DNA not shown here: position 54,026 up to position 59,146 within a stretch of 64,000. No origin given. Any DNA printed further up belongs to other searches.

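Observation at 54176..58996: About 1606-aa fusion of HD phosphohydrolase, about 500-aa helical-repeat region, NadD-like nucleotidyltransferase, GNAT-like and PRTase-like modules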

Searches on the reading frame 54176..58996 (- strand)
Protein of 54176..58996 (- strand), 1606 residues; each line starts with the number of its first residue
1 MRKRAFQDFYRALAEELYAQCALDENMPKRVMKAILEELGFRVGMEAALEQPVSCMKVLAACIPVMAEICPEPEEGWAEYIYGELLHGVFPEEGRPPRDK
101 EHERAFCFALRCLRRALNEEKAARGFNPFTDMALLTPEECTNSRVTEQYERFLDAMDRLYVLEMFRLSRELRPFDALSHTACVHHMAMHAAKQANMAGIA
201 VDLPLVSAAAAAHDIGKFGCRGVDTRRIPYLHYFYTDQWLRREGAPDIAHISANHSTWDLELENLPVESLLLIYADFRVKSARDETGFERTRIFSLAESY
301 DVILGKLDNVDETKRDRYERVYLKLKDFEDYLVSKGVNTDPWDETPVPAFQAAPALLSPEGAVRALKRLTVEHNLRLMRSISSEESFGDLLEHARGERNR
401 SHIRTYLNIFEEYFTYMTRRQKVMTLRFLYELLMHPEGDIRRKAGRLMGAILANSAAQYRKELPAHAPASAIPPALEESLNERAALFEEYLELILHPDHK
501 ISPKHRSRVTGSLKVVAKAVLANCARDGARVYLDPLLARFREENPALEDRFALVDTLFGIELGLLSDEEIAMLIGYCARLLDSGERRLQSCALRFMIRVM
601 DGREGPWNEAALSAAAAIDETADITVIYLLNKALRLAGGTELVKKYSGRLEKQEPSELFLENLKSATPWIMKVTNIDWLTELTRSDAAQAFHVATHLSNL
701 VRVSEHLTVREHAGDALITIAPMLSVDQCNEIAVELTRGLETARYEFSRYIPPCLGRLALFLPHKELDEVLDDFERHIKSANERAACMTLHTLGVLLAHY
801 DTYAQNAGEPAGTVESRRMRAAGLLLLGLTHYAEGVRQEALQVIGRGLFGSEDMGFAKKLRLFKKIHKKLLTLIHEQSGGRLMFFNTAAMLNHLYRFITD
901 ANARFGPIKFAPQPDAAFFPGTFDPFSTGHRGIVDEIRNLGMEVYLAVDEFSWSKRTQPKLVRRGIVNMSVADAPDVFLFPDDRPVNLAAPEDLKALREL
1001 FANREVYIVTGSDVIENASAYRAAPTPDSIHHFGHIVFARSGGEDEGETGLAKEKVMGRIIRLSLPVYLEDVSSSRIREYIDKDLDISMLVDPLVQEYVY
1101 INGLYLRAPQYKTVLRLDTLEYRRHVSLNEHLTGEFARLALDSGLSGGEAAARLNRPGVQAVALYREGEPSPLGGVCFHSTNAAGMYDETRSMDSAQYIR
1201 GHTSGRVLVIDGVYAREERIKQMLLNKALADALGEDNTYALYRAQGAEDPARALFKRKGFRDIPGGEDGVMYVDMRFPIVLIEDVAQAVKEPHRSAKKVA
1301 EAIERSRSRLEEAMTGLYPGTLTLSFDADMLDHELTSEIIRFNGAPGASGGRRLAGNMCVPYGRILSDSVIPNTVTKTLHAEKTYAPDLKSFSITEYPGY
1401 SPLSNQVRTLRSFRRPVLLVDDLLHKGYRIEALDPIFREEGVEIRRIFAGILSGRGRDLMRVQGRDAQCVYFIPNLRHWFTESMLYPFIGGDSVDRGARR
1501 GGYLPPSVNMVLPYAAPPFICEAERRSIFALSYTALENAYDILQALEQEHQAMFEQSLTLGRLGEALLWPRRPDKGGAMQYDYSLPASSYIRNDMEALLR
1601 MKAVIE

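Call 4: search_protein_families(library=pfam, proteins=[window:54176-58996:-], max_evalue=1)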
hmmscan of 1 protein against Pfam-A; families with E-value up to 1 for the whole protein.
window:54176-58996:- (1606 aa): 2 families
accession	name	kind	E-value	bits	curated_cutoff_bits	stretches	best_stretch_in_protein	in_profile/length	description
PF01467.32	CTP_transf_like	-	1e-05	26.2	21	1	918-1079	1-132/133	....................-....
PF01966.28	HD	-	0.021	15.6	22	1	186-276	8-111/116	HD domain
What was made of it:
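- On HIGH-signature nucleotidyltransferase superfamily (Pfam PF01467): 26.2 bits against 21 (call 4).
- On HD metal-dependent phosphohydrolase superfamily (PF01966): The window protein scores 15.6 bits, below the cut-off of 22 (call 4).
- On Type I phosphoribosyltransferases: Pfam Pribosyltran gives no hit (call 4).
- Checked: Nucleotidyltransferase: Pfam CTP_transf_like 918-1079, 26.2 bits against a gathering score of 21 (call 4).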

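Call 5: search_protein_families(library=ncbifam, proteins=[window:54176-58996:-], max_evalue=1)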
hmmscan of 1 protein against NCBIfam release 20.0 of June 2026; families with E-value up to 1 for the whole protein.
window:54176-58996:- (1606 aa): 12 families
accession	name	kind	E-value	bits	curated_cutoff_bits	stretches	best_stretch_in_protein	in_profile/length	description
NF000840.1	PRK00071.1-3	equivalog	2.9e-10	39.9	150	1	917-1106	9-199/201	nicotinate-nucleotide adenylyltransferase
TIGR00482.1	TIGR00482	equivalog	9.8e-08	32.3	112.45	1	919-1105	2-194/194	nicotinate (nicotinamide) nucleotide adenylyltransferase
NF000839.0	PRK00071.1-1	equivalog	2.4e-06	27.6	187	1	916-1106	8-216/219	nicotinate-nucleotide adenylyltransferase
TIGR00125.1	cyt_tran_rel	domain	5.1e-05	23.4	27.7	1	917-956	2-44/65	adenylyltransferase/cytidyltransferase family protein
NF045665.1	NTPtran_DVU1551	equivalog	0.00042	19.5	315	1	167-280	207-312/359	DVU_1551 family NTP transferase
TIGR01510.1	coaD_prev_kdtB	equivalog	0.00095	19.2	103.3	1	917-964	2-48/155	pantetheine-phosphate adenylyltransferase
NF005519.0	PRK07152.1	equivalog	0.0011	17.9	315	1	918-1108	5-187/361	nicotinate-nucleotide adenylyltransferase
TIGR00295.1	TIGR00295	hypoth_equivalog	0.005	16.6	172.35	1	177-244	15-75/164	TIGR00295 family protein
NF000841.0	PRK00071.1-4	equivalog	0.0056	16.5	197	1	921-1105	14-192/194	nicotinate-nucleotide adenylyltransferase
NF000842.0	PRK00071.2-1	equivalog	0.0077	15.9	167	1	922-1100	10-184/191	nicotinate-nucleotide adenylyltransferase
TIGR00277.1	HDIG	domain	0.016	15.1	27.6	1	177-218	6-42/84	HDIG domain-containing metalloprotein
NF006479.0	PRK08887.1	equivalog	0.18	11.6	164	0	917-973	5-61/174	nicotinate-nicotinamide nucleotide adenylyltransferase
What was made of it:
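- On NadD (EC 2.7.7.18) orthologue group: Best score 39.9 bits against a cut-off of 150; TIGR00482 scores 32.3 against 112 (call 5).
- On YqeK (COG1713) Ap4A/NaAD-analogue hydrolase: No YqeK model appears among the NCBIfam hits at E <= 1 (call 5).
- On CitC-type citrate lyase ligase (GNAT-like + cytidylyltransferase-like): No CitC or Citrate_ly_lig model appears among the hits at E <= 1 (calls 4, 5).
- Closest known: NadD-YqeK fusion proteins of mycoplasmas. Different: The NF005519 score is 17.9 bits against a cut-off of 315 (call 5).
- Checked: NadD models align end to end, E 3e-10 (call 5).
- The NadD score of 40 bits is far below the equivalog cut-offs of 112-187 bits (call 5). NadD scores are far below the equivalog thresholds (call 5).
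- Tried and rejected: No model match, and the domain order is reversed (calls 4, 5).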

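Call 6: find_homologous_proteins(query=window:54176-58996:-, max_evalue=0.00001)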
Query window:54176-58996:- (1606 aa): 7457 proteins with E <= 0.00001 among 8000 candidates; the best 120 are listed.
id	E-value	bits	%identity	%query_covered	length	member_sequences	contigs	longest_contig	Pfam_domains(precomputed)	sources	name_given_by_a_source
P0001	0.0e+0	3658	100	100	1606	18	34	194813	PF01467.33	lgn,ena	-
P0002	0.0e+0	1681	51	100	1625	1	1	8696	PF01966.29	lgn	-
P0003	0.0e+0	1666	49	100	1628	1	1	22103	-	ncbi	-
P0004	0.0e+0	1624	49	100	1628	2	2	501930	-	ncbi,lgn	-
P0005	0.0e+0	1603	48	99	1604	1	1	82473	PF01467.33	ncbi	-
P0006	0.0e+0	1594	49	98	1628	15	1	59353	-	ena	-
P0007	0.0e+0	1585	48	100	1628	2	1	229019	-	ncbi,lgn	-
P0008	0.0e+0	1561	48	99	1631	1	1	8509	PF01467.33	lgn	-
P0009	0.0e+0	1558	48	98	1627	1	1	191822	-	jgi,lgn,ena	-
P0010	0.0e+0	1557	48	100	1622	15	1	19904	PF01467.33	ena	-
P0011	0.0e+0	1549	48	100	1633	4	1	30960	-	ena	-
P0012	0.0e+0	1548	48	100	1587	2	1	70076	PF01467.33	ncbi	-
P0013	0.0e+0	1548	47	99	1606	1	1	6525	-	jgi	jgi:nicotinic acid mononucleotide adenylyltransferase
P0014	0.0e+0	1542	48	100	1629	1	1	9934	-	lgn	-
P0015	0.0e+0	1542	50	97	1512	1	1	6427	-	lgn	-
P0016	0.0e+0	1538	48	98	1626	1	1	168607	PF01966.29,PF01467.33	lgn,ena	-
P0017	0.0e+0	1538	47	100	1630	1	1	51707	PF01966.29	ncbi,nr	ncbi:HD domain-containing protein [Christensenellaceae bacterium OttesenSCG-928-L17]|nr:HD domain-co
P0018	0.0e+0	1535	48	100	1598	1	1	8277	PF01467.33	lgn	-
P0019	0.0e+0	1535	48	98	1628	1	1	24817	PF01966.29,PF01467.33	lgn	-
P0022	0.0e+0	1530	48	98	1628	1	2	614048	PF01966.29,PF01467.33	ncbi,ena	-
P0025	0.0e+0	1517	47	98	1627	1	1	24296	PF01467.33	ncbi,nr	ncbi:MAG TPA: hypothetical protein VN366_05015 [Feifaniaceae bacterium]|nr:hypothetical protein [Fei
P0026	0.0e+0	1515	48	99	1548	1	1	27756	PF01467.33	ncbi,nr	ncbi:MAG: cytidyltransferase-related domain protein [Clostridia bacterium]|nr:cytidyltransferase-rel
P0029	0.0e+0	1510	47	98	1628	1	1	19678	PF01467.33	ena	-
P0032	0.0e+0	1500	46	100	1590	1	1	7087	PF01467.33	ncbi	-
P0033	0.0e+0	1497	47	99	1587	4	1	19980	PF01467.33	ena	-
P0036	0.0e+0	1494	47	100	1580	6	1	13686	PF01467.33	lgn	-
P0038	0.0e+0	1489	45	100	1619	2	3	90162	PF01467.33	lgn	-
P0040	0.0e+0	1486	47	100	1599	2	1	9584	PF01467.33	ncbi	-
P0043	0.0e+0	1478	-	-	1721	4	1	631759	PF01467.33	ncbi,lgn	-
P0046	0.0e+0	1472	46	99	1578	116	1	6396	PF01467.33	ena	-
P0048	0.0e+0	1472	46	99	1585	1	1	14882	PF01467.33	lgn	-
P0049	0.0e+0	1472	44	99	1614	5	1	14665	PF01467.33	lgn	-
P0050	0.0e+0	1468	44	100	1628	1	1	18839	PF01467.33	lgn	-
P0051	0.0e+0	1466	47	99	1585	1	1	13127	PF01467.33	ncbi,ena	-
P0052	0.0e+0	1466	44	100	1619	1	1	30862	PF01467.33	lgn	-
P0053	0.0e+0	1465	44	100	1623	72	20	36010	PF01467.33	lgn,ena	-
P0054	0.0e+0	1462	44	100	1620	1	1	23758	PF01467.33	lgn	-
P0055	0.0e+0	1461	46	99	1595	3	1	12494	PF01467.33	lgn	-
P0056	0.0e+0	1459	44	100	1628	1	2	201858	PF01467.33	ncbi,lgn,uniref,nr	ncbi:hypothetical protein [Sinanaerobacter chloroacetimidivorans]|uniref:nicotinate-nucleotide adeny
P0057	0.0e+0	1459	47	99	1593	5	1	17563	PF01467.33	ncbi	-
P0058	0.0e+0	1458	47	99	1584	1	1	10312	PF01467.33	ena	-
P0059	0.0e+0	1458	43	100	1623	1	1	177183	PF01467.33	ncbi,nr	ncbi:hypothetical protein LI177_04860 [bacterium 210820-DFI.6.37]|nr:hypothetical protein [bacterium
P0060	0.0e+0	1457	43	100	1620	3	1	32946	PF01467.33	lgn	-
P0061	0.0e+0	1457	47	99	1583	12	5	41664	PF01467.33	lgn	-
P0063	0.0e+0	1456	44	100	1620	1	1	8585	PF01467.33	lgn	-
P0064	0.0e+0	1455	47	98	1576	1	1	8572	PF01467.33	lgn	-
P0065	0.0e+0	1454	43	100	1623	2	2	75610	PF01467.33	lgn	-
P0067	0.0e+0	1453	44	100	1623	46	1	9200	PF01467.33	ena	-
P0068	0.0e+0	1451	44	97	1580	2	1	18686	PF01467.33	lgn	-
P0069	0.0e+0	1449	43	100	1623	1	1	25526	PF01467.33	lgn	-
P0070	0.0e+0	1448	44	97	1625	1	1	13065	PF01467.33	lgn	-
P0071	0.0e+0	1447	48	99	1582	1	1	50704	PF01467.33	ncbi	-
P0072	0.0e+0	1447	47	99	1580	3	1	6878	PF01467.33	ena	-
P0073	0.0e+0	1447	44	100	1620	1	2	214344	PF01467.33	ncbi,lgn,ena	-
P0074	0.0e+0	1446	45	99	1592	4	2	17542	PF01467.33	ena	-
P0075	0.0e+0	1446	44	98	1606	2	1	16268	PF01467.33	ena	-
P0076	0.0e+0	1446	43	100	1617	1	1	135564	PF01467.33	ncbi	-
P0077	0.0e+0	1445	46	99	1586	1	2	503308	PF01467.33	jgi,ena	-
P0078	0.0e+0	1445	43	100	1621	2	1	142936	PF01467.33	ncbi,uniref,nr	ncbi:nicotinate-nicotinamide nucleotide adenylyltransferase [Anaerovorax odorimutans]|uniref:nicotin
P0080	0.0e+0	1443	47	97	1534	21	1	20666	PF01467.33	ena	-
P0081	0.0e+0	1443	43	100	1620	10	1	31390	PF01467.33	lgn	-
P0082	0.0e+0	1443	47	99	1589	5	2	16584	PF01467.33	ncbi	-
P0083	0.0e+0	1443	44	100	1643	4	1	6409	PF01467.33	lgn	-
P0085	0.0e+0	1442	44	100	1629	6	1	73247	PF01467.33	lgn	-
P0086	0.0e+0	1442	44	100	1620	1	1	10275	PF01467.33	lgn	-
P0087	0.0e+0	1440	43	98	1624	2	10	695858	PF01467.33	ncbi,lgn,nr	ncbi:MAG: hypothetical protein HFE75_02925 [Firmicutes bacterium]|nr:hypothetical protein [Bacillota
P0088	0.0e+0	1439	43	100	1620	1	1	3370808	PF01467.33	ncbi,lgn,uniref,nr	ncbi:hypothetical protein [Sinanaerobacter sp. ZZT-01]|uniref:nicotinate-nicotinamide nucleotide ade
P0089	0.0e+0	1439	47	98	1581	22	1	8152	PF01467.33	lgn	-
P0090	0.0e+0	1438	43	100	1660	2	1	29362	PF01467.33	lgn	-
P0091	0.0e+0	1438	43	98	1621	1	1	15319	PF01467.33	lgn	-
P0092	0.0e+0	1438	48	96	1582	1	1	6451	PF01467.33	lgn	-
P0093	0.0e+0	1438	44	99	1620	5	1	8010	PF01467.33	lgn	-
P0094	0.0e+0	1438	43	100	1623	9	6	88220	PF01467.33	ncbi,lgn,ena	-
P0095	0.0e+0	1437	43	100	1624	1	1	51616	PF01467.33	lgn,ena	-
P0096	0.0e+0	1437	44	100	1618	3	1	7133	PF01467.33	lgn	-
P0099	0.0e+0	1433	45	100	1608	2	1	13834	PF01467.33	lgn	-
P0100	0.0e+0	1433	43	100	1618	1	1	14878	PF01467.33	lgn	-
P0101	0.0e+0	1432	43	100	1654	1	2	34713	PF01467.33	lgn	-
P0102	0.0e+0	1432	46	99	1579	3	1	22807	PF01467.33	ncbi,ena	-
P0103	0.0e+0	1432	45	100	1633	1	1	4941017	PF01467.33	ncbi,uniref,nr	ncbi:hypothetical protein FRZ06_08155 [Anoxybacterium hadale]|uniref:Uncharacterized protein n=1 Tax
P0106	0.0e+0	1431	46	98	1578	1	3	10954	PF01467.33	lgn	-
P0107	0.0e+0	1431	45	99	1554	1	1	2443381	PF01467.33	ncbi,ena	-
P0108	0.0e+0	1431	44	100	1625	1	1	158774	PF01467.33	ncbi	-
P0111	0.0e+0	1428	43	100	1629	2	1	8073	PF01467.33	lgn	-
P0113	0.0e+0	1428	42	100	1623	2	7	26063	PF01467.33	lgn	-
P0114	0.0e+0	1427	46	99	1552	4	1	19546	PF01966.29,PF01467.33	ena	-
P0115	0.0e+0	1427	43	100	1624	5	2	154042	PF01467.33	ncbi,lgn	-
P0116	0.0e+0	1427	43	100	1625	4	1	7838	PF01467.33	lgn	-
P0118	0.0e+0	1426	43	100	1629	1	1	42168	PF01467.33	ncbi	-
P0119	0.0e+0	1426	44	97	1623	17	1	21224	PF01467.33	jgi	-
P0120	0.0e+0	1426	42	100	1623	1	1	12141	PF01467.33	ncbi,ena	-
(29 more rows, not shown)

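Call 10: search_solved_structures(query=A1, max_evalue=10)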
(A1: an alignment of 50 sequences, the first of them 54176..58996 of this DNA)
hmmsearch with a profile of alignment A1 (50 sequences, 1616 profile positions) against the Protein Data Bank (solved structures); distinct sequences matched with E-value up to 10: 47.
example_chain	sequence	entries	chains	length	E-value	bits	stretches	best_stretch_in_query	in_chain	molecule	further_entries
4f3r_A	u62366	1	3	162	0.00058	20.6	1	912-936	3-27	Phosphopantetheine adenylyltransferase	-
4rzp_A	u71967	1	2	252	0.00098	19.9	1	421-467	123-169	Engineered Protein OR366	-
5llt_A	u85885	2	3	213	0.001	19.8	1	914-1106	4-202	Nicotinate-nucleotide adenylyltransferase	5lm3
2h29_A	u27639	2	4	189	0.0028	18.3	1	996-1106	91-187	Probable nicotinate-nucleotide adenylyltransferase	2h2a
5jbn_A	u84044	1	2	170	0.0043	17.7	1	912-956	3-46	Phosphopantetheine adenylyltransferase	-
4nah_A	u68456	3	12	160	0.0056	17.3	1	914-948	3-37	Phosphopantetheine adenylyltransferase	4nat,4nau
3f3m_A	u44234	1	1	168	0.0063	17.2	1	914-948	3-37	Phosphopantetheine adenylyltransferase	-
1b6t_A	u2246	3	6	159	0.0064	17.2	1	914-957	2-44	PROTEIN (PHOSPHOPANTETHEINE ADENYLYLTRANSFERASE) | PHOSPHOPANTETHEINE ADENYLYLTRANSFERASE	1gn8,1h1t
1kku_A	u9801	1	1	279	0.0082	16.8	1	1069-1111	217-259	NICOTINAMIDE MONONUCLEOTIDE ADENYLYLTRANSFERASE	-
6cck_A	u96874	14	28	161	0.0085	16.8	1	914-956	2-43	Phosphopantetheine adenylyltransferase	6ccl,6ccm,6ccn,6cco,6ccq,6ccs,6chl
6b7a_A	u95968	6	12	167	0.009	16.7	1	914-956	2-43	Phosphopantetheine adenylyltransferase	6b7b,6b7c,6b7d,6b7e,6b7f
1qjc_A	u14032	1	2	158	0.0093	16.6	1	915-957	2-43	PHOSPHOPANTETHEINE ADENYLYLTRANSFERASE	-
1kqn_A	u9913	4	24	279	0.0095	16.6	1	1070-1111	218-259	NICOTINAMIDE MONONUCLEOTIDE ADENYLYL TRANSFERASE | Nicotinamide/nicotinic acid mononucleotide adenylyltransferase 1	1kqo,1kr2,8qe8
1gzu_A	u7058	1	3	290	0.01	16.5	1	1070-1111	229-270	NICOTINAMIDE MONONUCLEOTIDE ADENYLYL TRANSFERASE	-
8i8i_A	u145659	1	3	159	0.014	16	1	916-956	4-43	Phosphopantetheine adenylyltransferase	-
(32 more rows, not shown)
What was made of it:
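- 56282..57808 (-): HEAT-like helical-repeat scaffold, residues 397-905. Weak PDB profile matches to a designed repeat protein and to CAND2 (call 10).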
